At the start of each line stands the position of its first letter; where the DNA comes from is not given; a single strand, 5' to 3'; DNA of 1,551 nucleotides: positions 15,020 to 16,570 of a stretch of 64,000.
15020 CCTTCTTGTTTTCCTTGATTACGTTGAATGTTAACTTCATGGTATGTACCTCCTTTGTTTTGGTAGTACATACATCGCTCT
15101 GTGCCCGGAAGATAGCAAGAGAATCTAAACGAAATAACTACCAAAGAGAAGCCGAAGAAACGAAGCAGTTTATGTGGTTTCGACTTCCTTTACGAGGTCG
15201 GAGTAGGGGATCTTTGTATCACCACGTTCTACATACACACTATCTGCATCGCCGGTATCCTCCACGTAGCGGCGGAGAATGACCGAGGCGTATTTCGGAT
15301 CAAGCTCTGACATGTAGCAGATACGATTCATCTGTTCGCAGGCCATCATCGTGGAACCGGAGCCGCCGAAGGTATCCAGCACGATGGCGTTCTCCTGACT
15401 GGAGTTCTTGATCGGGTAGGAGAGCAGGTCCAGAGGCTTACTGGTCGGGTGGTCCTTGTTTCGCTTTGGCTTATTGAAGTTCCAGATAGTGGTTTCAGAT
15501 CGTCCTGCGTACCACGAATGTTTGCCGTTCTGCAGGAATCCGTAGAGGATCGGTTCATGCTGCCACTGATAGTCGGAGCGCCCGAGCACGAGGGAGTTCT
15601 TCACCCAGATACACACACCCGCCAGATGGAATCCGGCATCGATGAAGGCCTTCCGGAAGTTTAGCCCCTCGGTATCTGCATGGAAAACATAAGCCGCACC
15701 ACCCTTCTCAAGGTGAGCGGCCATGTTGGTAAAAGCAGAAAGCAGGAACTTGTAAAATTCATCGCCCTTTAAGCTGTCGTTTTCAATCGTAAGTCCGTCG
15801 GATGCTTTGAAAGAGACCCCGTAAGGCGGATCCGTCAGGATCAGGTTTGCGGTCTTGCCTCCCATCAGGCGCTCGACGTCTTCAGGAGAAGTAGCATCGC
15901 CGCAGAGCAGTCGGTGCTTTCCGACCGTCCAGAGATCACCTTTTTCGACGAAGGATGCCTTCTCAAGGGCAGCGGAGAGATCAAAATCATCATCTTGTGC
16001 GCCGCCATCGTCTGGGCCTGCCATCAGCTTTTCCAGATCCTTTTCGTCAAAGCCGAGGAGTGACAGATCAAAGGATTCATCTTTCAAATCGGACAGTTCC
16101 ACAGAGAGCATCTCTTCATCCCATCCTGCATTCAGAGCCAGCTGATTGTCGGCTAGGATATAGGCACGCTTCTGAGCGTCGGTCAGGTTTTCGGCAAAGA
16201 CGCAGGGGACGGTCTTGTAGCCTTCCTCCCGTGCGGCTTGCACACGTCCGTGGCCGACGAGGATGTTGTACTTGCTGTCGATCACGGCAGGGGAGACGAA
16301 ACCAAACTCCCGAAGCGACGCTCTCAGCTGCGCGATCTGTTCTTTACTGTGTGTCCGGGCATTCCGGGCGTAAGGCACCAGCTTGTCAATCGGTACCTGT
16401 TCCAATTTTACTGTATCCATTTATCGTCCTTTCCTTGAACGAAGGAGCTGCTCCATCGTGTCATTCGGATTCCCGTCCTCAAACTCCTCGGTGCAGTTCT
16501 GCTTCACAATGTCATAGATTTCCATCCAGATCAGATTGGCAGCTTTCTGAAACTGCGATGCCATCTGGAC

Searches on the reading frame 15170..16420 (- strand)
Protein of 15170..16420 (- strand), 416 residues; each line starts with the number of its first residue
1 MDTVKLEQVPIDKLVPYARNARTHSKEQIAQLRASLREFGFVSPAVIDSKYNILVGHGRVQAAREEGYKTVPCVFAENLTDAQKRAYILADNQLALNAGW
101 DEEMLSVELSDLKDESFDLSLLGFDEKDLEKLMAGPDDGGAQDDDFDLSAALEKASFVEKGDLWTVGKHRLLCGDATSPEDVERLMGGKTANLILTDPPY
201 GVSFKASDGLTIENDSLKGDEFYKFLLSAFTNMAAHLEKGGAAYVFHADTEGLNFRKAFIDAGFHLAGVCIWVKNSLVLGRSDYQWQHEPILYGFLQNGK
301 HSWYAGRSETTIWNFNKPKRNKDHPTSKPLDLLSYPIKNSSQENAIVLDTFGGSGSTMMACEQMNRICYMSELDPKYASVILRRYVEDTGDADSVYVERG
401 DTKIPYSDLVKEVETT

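Call 88: search_protein_families(library=pfam, proteins=[window:15170-16420:-], max_evalue=0.00001)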
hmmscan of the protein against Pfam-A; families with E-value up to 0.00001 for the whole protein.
window:15170-16420:- (416 aa): 2 families
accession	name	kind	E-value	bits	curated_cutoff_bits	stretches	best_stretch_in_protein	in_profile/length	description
PF01555.25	N6_N4_Mtase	-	5e-27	95.7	26.7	1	192-381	2-219/221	DNA methylase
PF02195.25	ParB_N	-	1.2e-08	35.3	26.3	1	5-89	2-90/95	ParB N-terminal domain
